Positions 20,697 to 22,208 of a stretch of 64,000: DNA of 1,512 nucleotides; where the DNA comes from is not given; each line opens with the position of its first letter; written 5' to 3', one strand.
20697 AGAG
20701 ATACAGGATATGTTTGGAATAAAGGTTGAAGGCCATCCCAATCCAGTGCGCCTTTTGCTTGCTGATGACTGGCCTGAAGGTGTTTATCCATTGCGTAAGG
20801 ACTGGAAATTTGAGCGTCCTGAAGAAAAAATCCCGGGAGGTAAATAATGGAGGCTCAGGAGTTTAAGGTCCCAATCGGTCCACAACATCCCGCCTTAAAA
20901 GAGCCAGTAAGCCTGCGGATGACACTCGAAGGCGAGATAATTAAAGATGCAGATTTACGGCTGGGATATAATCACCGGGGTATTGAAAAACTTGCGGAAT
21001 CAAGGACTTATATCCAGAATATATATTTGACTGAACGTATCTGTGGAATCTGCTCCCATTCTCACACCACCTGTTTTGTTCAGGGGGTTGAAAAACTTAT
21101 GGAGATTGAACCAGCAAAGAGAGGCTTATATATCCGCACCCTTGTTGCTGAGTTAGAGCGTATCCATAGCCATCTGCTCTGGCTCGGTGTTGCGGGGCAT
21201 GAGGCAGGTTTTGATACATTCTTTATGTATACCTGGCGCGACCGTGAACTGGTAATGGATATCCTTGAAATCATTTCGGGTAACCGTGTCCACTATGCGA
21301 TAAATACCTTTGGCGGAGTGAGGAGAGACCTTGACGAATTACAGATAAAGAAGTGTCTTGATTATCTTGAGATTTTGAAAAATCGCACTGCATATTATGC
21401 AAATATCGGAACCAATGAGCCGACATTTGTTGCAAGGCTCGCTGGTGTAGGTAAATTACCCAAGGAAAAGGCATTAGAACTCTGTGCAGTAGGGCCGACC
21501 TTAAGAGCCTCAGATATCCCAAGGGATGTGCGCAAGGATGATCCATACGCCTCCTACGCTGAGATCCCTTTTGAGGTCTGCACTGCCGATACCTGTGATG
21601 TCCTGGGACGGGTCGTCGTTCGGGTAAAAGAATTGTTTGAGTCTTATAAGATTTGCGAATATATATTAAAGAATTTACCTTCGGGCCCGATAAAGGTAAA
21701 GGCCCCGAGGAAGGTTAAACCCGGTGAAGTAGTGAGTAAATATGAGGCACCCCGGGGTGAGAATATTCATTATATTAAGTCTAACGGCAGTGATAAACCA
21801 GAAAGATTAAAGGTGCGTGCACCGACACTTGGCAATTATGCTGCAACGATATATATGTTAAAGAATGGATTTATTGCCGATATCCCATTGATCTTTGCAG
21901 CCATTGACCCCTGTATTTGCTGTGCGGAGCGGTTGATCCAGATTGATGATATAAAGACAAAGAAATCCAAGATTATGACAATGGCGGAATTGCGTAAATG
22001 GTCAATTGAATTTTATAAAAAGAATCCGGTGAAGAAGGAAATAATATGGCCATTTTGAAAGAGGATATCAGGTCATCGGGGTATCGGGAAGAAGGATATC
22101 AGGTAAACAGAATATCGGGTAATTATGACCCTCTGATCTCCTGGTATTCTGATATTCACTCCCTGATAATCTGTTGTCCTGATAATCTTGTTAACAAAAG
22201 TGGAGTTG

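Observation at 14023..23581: Complete 11-gene group-4 (energy-converting, Mbh/Hyf-like) [NiFe]-hydrogenase cluster with three antiporter-type subunits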

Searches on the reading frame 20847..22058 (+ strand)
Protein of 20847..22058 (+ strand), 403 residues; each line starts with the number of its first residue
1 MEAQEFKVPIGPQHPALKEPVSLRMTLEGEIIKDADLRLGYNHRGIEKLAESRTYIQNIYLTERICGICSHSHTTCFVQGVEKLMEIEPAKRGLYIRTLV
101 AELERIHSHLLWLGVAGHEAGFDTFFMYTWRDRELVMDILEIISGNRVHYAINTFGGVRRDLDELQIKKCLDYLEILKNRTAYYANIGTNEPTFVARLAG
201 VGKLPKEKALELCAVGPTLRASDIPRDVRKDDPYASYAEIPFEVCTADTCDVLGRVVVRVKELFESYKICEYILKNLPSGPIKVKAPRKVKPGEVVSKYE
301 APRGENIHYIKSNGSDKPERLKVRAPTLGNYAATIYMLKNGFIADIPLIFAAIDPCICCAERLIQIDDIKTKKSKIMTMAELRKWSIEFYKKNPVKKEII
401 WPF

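Call 4: search_protein_families(library=pfam, proteins=[window:20847-22058:+], max_evalue=0.01)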
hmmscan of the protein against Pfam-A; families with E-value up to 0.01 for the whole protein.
window:20847-22058:+ (403 aa): 2 families
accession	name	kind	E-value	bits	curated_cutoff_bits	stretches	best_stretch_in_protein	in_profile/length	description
PF00346.24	Complex1_49kDa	-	6.1e-67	226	24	2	121-290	3-172/271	Respiratory-chain NADH dehydrogenase, 49 Kd subunit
PF00374.24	NiFeSe_Hases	-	1.2e-11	44.7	25.8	1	44-112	1-69/508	Nickel-dependent hydrogenase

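Call 5: search_protein_families(library=ncbifam, proteins=[window:20847-22058:+], max_evalue=0.01)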
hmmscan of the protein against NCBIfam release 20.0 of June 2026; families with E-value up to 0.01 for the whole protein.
window:20847-22058:+ (403 aa): 15 families
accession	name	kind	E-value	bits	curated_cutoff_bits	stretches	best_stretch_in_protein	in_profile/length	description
NF004739.1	PRK06075.1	equivalog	5.1e-100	334.9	360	2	7-289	2-284/384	NADH-quinone oxidoreductase subunit D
NF040602.1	F420_dehyd_FpoD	exception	5e-94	315.4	600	1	3-362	5-372/372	F420H2 dehydrogenase subunit FpoD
TIGR01962.1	NuoD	equivalog_domain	6.9e-86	288.5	459.35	2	7-292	4-289/386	NADH dehydrogenase (quinone) subunit D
NF008974.0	PRK12322.1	equivalog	6.7e-82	275.4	522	1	3-356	4-360/366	NADH-quinone oxidoreductase subunit D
NF009808.0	PRK13292.1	equivalog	2.3e-71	240.7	1156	2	5-282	407-684/791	NADH-quinone oxidoreductase subunit B/C/D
NF005649.0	PRK07415.1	equivalog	4.6e-65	220.2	583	2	5-283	10-289/394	NAD(P)H-quinone oxidoreductase subunit H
NF008728.0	PRK11742.1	equivalog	7.6e-61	206.2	840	1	9-290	218-499/598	NADH-quinone oxidoreductase subunit C/D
TIGR03295.1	frhA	equivalog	1.4e-16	60.5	392.5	1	43-174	40-178/412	coenzyme F420 hydrogenase subunit alpha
NF045518.1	H2_NiFeSe_large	exception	1.1e-15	57.4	780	2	25-112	20-106/485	NiFeSe hydrogenase large subunit HysA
NF033181.1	NiFeSe_hydrog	equivalog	1.3e-15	57.3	600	1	25-112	20-106/507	nickel-dependent hydrogenase large subunit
NF040828.1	sulfhyd_ShyA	equivalog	1.7e-09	37.1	700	1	26-149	20-146/415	NAD(P)-dependent hydrogenase/sulfhydrogenase 2 subunit alpha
NF007778.0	PRK10467.1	equivalog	1.7e-06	26.6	969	1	40-111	35-106/567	hydrogenase 2 large subunit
NF041785.2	VhuA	equivalog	8.6e-05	21.3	800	1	42-112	37-107/418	F420-non-reducing hydrogenase Vhu subunit A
NF040832.1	sulfhyd_HydA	equivalog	0.0012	18.1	880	0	37-113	33-109/426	NADPH-dependent hydrogenase/sulfhydrogenase 1 subunit alpha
NF007550.0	PRK10170.1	equivalog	0.0022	16.4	1101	1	37-112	47-122/597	Ni/Fe-hydrogenase large subunit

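Call 6: search_solved_structures(query=window:20847-22058:+, max_evalue=0.00001, show_alignments=2)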
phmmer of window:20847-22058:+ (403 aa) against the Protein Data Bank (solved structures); distinct sequences matched with E-value up to 0.00001: 71 (the best 60 are shown).
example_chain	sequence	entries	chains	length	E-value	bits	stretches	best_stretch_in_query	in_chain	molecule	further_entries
6cfw_L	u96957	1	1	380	6.8e-87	295.2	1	6-362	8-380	Membrane-bound hydrogenase subunit alpha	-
7z0s_E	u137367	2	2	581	2.5e-86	293.3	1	7-395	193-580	Formate hydrogenlyase subunit 5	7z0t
2fug_4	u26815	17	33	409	2.8e-63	217.4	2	7-292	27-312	NADH-quinone oxidoreductase chain 4 | NADH-QUINONE OXIDOREDUCTASE SUBUNIT 4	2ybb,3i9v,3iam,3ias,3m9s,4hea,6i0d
7wfg_H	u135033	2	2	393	1.3e-57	198.8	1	8-283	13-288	NAD(P)H-quinone oxidoreductase subunit H, chloroplastic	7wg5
8e9g_D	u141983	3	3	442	2.9e-57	197.6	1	6-294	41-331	NADH-quinone oxidoreductase subunit D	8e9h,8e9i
6hum_H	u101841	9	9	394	5.9e-57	196.6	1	7-288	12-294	NAD(P)H-quinone oxidoreductase subunit H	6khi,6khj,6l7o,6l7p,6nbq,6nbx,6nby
7eu3_H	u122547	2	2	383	6.8e-57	196.4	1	8-291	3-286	NAD(P)H-quinone oxidoreductase subunit H, chloroplastic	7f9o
7q5y_B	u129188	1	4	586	8.3e-56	192.8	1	8-286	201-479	NADH-quinone oxidoreductase subunit C/D 2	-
9grx_H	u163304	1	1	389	4.1e-54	187.3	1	8-283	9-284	NAD(P)H-quinone oxidoreductase subunit H, chloroplastic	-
6u8y_L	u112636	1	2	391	1.1e-52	182.5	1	6-357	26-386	NADH dehydrogenase subunit D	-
9iho_D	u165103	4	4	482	7.7e-52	179.8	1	4-298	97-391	NUCM (49 kDa) subunit of mitochondrial NADH:ubiquinone oxidoreductase (Complex I)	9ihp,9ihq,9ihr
6gcs_C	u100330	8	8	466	5.7e-50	173.6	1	5-287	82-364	49-KDA PROTEIN (NUCM) | Subunit NUCM of NADH:Ubiquinone Oxidoreductase (Complex I) | NUCM protein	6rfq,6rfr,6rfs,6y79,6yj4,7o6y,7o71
6h8k_C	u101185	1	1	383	7.7e-50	173.2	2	6-287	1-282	NUCM protein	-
7b0n_D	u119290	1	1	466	3.9e-49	170.9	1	5-287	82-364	NUCM protein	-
7zm7_C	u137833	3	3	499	7.8e-49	169.9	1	4-292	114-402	NADH-ubiquinone oxidoreductase 49 kDa subunit-like protein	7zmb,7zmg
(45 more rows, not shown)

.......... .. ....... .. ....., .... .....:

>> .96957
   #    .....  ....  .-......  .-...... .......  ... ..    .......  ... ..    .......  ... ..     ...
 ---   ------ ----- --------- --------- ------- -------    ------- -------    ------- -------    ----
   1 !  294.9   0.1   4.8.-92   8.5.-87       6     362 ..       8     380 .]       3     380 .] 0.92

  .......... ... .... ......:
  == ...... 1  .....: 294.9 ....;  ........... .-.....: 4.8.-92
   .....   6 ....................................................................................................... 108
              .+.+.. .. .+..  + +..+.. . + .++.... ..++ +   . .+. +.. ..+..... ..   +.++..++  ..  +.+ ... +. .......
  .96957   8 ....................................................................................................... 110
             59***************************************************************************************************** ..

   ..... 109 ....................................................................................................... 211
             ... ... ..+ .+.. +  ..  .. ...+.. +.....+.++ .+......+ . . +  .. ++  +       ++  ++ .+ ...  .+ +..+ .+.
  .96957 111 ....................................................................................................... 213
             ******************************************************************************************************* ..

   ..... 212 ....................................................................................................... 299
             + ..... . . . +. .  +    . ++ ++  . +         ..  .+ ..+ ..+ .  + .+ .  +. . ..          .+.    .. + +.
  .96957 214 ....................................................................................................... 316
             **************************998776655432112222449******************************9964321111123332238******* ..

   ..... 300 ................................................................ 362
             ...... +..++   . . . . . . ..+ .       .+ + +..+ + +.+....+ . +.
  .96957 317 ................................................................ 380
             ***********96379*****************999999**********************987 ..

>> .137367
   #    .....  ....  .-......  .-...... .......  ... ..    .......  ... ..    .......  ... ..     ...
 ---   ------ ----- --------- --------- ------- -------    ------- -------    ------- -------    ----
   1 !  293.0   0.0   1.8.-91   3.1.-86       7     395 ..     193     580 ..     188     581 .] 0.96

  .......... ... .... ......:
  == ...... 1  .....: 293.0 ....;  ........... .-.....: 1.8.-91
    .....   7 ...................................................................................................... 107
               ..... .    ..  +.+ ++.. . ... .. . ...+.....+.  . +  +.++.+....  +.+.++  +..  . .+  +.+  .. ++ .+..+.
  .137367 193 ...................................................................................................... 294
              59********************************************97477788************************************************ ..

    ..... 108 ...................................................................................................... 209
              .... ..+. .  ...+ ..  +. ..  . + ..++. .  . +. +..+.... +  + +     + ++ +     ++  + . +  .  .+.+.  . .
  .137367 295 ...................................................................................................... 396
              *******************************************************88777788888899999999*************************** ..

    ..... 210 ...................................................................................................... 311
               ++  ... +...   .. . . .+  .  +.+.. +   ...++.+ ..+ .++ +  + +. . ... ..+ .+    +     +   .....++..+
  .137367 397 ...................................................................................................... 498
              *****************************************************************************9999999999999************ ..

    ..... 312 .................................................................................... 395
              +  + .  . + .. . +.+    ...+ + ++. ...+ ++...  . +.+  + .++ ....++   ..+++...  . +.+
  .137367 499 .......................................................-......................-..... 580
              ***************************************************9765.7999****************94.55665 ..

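Call 8: find_homologous_proteins(query=window:20847-22058:+, max_evalue=1e-20)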
Query window:20847-22058:+ (403 aa): 8000 proteins with E <= 1e-20 among 8000 candidates; the best 120 are listed.
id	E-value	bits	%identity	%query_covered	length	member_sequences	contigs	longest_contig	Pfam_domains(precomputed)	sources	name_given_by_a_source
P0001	1.0e-256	869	93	100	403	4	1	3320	PF00374.25,PF00346.25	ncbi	-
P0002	1.3e-253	859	92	100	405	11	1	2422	PF00374.25,PF00346.25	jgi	jgi:NADH-quinone oxidoreductase subunit D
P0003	2.4e-253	858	91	100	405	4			PF00374.25,PF00346.25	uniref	uniref:NADH dehydrogenase subunit n=1 Tax=candidate division WOR-3 bacterium TaxID=2052148 RepID=A0A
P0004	3.8e-253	858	92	100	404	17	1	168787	PF00374.25,PF00346.25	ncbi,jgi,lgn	-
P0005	1.6e-233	793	85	100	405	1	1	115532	PF00374.25,PF00346.25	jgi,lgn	-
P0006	6.9e-233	791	84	100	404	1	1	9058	PF00374.25,PF00346.25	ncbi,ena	-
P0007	9.1e-226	767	82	99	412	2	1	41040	PF00374.25,PF00346.25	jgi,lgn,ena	-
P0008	4.2e-225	765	81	99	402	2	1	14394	PF00374.25,PF00346.25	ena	-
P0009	1.3e-224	764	82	99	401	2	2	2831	PF00374.25,PF00346.25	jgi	jgi:NADH-quinone oxidoreductase subunit D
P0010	2.8e-221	753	81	99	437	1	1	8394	PF00374.25,PF00346.25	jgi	jgi:Ni,Fe-hydrogenase III large subunit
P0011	1.1e-220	751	79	100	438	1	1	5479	PF00374.25,PF00346.25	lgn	-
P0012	1.2e-220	751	79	99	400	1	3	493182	PF00374.25,PF00346.25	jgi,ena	-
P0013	1.7e-220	750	78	99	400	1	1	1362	PF00374.25,PF00346.25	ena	-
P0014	2.5e-220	750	78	99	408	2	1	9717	PF00374.25,PF00346.25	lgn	-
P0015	3.3e-220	749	78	99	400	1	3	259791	PF00374.25,PF00346.25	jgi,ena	jgi:NADH-quinone oxidoreductase subunit D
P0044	3.9e-214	729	77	99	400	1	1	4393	PF00374.25,PF00346.25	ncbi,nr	ncbi:MAG: nickel-dependent hydrogenase large subunit [Candidatus Aminicenantes bacterium]|nr:nickel-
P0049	6.2e-214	728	77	99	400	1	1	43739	PF00374.25,PF00346.25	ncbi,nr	ncbi:MAG: nickel-dependent hydrogenase large subunit [Candidatus Aminicenantes bacterium]|nr:nickel-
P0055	1.5e-213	727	78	99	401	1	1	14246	PF00374.25,PF00346.25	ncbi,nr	ncbi:MAG: nickel-dependent hydrogenase large subunit [Candidatus Aminicenantes bacterium]|nr:nickel-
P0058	2.8e-213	726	76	99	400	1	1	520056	PF00374.25,PF00346.25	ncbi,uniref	ncbi:MAG: hydrogenase large subunit [Candidatus Saccharicenans sp.]|uniref:hydrogenase large subunit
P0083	2.3e-211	720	76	99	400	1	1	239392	PF00374.25,PF00346.25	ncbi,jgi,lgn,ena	ncbi:MAG: nickel-dependent hydrogenase large subunit [Candidatus Aminicenantales bacterium]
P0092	5.0e-211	719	78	99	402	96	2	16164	PF00374.25,PF00346.25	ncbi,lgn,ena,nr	ncbi:MAG: NADH dehydrogenase subunit [Chrysiogenales bacterium]|nr:nickel-dependent hydrogenase larg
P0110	1.6e-209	714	76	99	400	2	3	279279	PF00374.25,PF00346.25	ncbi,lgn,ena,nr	ncbi:MAG TPA: NADH dehydrogenase subunit [Candidatus Aminicenantes bacterium]|nr:MAG: NADH dehydroge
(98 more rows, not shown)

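Call 14: find_related_loci(query=window:20847-22058:+, collection=genome_contigs, flank=10000)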
Query window:20847-22058:+ (403 aa) in genome_contigs; peptide patterns used: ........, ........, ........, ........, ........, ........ (x = any residue, [..] = any of these).
232 stretches matched a pattern; 140 encode a relative of the query (tblastn E <= 1e-3); the best 80 are kept; 80 distinct loci.
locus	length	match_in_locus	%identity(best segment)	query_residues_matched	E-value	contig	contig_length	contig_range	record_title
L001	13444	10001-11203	93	1-401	0e+0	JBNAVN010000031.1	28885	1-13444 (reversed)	MAG: bacterium isolate Kamch4342-D-MF-039 bin23.fa-31, whole genome shotgun sequence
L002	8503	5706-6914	92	1-403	0e+0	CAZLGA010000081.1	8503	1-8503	MAG TPA_asm: uncultured bacterium isolate binchicken_co40_5 genome assembly, contig: NODE_3662_length_8503_cov_15.688210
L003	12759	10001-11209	93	1-403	0e+0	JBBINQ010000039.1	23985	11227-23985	MAG: candidate division WOR-3 bacterium isolate SLS170214_bin_26 NODE_2391_length_23985_cov_18.096740, whole genome shot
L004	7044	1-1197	93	5-403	0e+0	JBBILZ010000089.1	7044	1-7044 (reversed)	MAG: candidate division WOR-3 bacterium isolate SIF170217_bin_220 NODE_9561_length_7044_cov_3.1398, whole genome shotgun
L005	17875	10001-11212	92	1-403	0e+0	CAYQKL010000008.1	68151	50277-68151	MAG TPA_asm: uncultured bacterium isolate binchicken_co274_33 genome assembly, contig: NODE_1049_length_68151_cov_12.614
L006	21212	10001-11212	92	1-403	0e+0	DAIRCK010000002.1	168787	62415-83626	MAG TPA_asm: bacterium isolate CTOTU1359 NODE_8_length_168787_cov_7.813865, whole genome shotgun sequence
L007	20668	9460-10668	93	1-403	0e+0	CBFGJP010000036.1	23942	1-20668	MAG: candidate division WOR-3 bacterium isolate QZM1.Bin.155.optimized.1 genome assembly, contig: NODE_36_length_23942_c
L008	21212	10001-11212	77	1-403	0e+0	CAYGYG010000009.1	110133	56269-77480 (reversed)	MAG TPA_asm: uncultured bacterium isolate ERP119294_co1_15 genome assembly, contig: NODE_174_length_110133_cov_29.265884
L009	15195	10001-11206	77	2-403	0e+0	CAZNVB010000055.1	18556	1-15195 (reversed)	MAG TPA_asm: uncultured Eubacteriales bacterium isolate SRP231805_co4_44 genome assembly, contig: k141_15754, whole geno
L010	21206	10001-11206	76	2-403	0e+0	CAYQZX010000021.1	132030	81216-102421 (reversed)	MAG TPA_asm: uncultured Eubacteriales bacterium isolate SRP231805_co4_123 genome assembly, contig: k141_88587, whole gen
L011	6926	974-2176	77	2-402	0e+0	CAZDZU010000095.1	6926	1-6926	MAG TPA_asm: uncultured Eubacteriales bacterium isolate SRP098346_co1_13 genome assembly, contig: NODE_15366_length_6926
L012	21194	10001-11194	77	6-403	0e+0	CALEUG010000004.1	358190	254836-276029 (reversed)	MAG: uncultured bacterium isolate R1_Bin_MAXBIN__085_1 genome assembly, contig: c_000001923222, whole genome shotgun seq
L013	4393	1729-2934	77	2-403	0e+0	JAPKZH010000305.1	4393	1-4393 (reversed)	MAG: Candidatus Aminicenantes bacterium isolate LacPavin_0920_SED5_MAG_55_12 LacPavin_0920_SED5_scaffold_1361256, whole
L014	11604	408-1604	76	5-403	0e+0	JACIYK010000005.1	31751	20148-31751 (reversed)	MAG: Candidatus Aminicenantes bacterium isolate MAG-76 Aminicenantales_C3_bin34_Scaffold_5, whole genome shotgun sequenc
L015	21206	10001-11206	76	2-403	0e+0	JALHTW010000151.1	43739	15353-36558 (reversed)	MAG: Candidatus Aminicenantes bacterium isolate PFL34 seq_1697180, whole genome shotgun sequence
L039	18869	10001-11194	74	2-403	0e+0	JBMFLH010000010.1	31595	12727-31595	MAG: Candidatus Ratteibacteria bacterium isolate KM4336-44 NODE_534_length_31595_cov_5.362238, whole genome shotgun sequ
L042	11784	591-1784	75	2-403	0e+0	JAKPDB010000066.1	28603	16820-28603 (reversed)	MAG: bacterium isolate JPMR_maxbin.046 k141_557849, whole genome shotgun sequence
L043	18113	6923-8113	75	2-403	0e+0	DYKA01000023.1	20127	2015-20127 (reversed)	MAG TPA_asm: Vermiphilus sp. isolate SulCav_AS07-7_2_40_16 SulCav_AS07_7_2644_length_20127_cov_8_636160, whole genome sh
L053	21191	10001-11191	74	8-403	0e+0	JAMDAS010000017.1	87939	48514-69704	MAG: Candidatus Omnitrophota bacterium isolate FK_Sedi_B_Bin.251 NODE_475_length_87939_cov_6.69037, whole genome shotgun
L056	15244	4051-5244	74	4-403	0e+0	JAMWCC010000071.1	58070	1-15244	MAG: Candidatus Omnitrophota bacterium isolate DRTY-6.bins.107.201705 NODE_1520_length_58070_cov_1.0733, whole genome sh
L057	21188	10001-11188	74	4-403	0e+0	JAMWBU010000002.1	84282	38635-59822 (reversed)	MAG: Candidatus Omnitrophota bacterium isolate DG_1_6.bins.57.Tibet NODE_227_length_84282_cov_1.275622, whole genome sho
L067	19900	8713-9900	73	4-403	0e+0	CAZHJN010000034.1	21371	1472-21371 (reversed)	MAG TPA_asm: uncultured bacterium isolate SRP098346_co1_153 genome assembly, contig: NODE_2277_length_21371_cov_11.95524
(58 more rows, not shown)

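Call 41: list_cluster_members(proteins=[P0001, P0003, P0004, P0044, P0049, P0055, P0058, P0083, P0092, P0110])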
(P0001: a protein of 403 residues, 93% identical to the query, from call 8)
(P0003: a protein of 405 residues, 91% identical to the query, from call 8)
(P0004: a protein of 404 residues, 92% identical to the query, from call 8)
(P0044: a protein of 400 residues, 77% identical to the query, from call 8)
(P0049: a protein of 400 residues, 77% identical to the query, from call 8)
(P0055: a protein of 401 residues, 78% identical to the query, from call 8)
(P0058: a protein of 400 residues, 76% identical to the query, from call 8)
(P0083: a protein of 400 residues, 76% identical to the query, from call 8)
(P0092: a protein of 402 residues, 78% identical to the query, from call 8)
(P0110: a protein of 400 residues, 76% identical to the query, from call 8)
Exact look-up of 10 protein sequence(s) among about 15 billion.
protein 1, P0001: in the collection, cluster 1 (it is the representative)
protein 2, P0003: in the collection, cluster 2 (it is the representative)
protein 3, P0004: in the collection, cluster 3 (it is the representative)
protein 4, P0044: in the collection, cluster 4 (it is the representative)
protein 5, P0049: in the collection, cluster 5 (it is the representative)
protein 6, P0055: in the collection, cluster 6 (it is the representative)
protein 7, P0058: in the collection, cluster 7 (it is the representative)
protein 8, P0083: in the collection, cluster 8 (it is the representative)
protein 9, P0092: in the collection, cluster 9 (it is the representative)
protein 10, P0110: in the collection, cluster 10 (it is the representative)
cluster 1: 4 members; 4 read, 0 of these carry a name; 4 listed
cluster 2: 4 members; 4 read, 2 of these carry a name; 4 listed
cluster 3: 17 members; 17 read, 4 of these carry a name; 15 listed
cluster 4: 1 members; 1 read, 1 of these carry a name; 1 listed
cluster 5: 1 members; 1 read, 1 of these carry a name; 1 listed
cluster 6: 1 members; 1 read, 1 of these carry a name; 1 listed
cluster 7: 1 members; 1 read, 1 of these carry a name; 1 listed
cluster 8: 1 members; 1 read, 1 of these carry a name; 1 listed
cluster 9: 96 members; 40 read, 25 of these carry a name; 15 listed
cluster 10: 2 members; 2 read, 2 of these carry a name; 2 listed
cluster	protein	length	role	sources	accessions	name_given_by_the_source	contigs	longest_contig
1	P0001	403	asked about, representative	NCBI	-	-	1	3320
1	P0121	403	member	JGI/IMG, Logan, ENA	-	-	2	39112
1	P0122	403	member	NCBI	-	-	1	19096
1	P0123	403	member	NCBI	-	-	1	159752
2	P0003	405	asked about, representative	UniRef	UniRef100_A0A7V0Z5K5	NADH dehydrogenase subunit n=1 Tax=candidate division WOR-3 bacterium TaxID=2052148 ...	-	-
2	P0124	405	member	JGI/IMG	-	NADH-quinone oxidoreductase subunit D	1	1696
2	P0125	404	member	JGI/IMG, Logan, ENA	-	-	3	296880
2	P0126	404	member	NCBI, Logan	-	-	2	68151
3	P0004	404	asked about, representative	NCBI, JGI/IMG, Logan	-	-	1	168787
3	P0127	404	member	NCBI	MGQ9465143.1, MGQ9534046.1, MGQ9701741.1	MAG: hydrogenase large subunit [bacterium]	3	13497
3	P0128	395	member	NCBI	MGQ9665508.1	MAG: hydrogenase large subunit, partial [bacterium]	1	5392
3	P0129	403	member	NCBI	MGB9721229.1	MAG: nickel-dependent hydrogenase large subunit [bacterium]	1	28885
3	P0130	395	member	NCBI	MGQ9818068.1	MAG: hydrogenase large subunit, partial [bacterium]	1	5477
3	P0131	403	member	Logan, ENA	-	-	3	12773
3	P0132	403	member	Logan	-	-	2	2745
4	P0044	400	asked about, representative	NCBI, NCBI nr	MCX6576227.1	MAG: nickel-dependent hydrogenase large subunit [Candidatus Aminicenantes bacterium] | nickel-dependent hydrogenase large subunit [Candidatus Aminicenantes bacterium]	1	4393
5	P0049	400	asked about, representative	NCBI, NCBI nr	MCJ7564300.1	MAG: nickel-dependent hydrogenase large subunit [Candidatus Aminicenantes bacterium] | nickel-dependent hydrogenase large subunit [Candidatus Aminicenantes bacterium]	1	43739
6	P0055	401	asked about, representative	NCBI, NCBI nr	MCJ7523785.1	MAG: nickel-dependent hydrogenase large subunit [Candidatus Aminicenantes bacterium] | nickel-dependent hydrogenase large subunit [Candidatus Aminicenantes bacterium]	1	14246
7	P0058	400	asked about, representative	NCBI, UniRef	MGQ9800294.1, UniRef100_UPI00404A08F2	MAG: hydrogenase large subunit [Candidatus Saccharicenans sp.] | hydrogenase large subunit n=1 Tax=Candidatus Saccharicenans sp. TaxID=2819258 ...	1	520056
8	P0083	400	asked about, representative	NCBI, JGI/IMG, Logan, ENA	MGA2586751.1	MAG: nickel-dependent hydrogenase large subunit [Candidatus Aminicenantales bacterium]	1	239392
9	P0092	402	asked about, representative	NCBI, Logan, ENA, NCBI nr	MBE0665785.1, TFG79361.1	MAG: NADH dehydrogenase subunit [Chrysiogenales bacterium] | nickel-dependent hydrogenase large subunit [Candidatus Aminicenantes bacterium]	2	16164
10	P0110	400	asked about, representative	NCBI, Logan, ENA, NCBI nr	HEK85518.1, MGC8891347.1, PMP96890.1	MAG TPA: NADH dehydrogenase subunit [Candidatus Aminicenantes bacterium] | MAG: NADH dehydrogenase subunit [Candidatus Aminicenantes bacterium]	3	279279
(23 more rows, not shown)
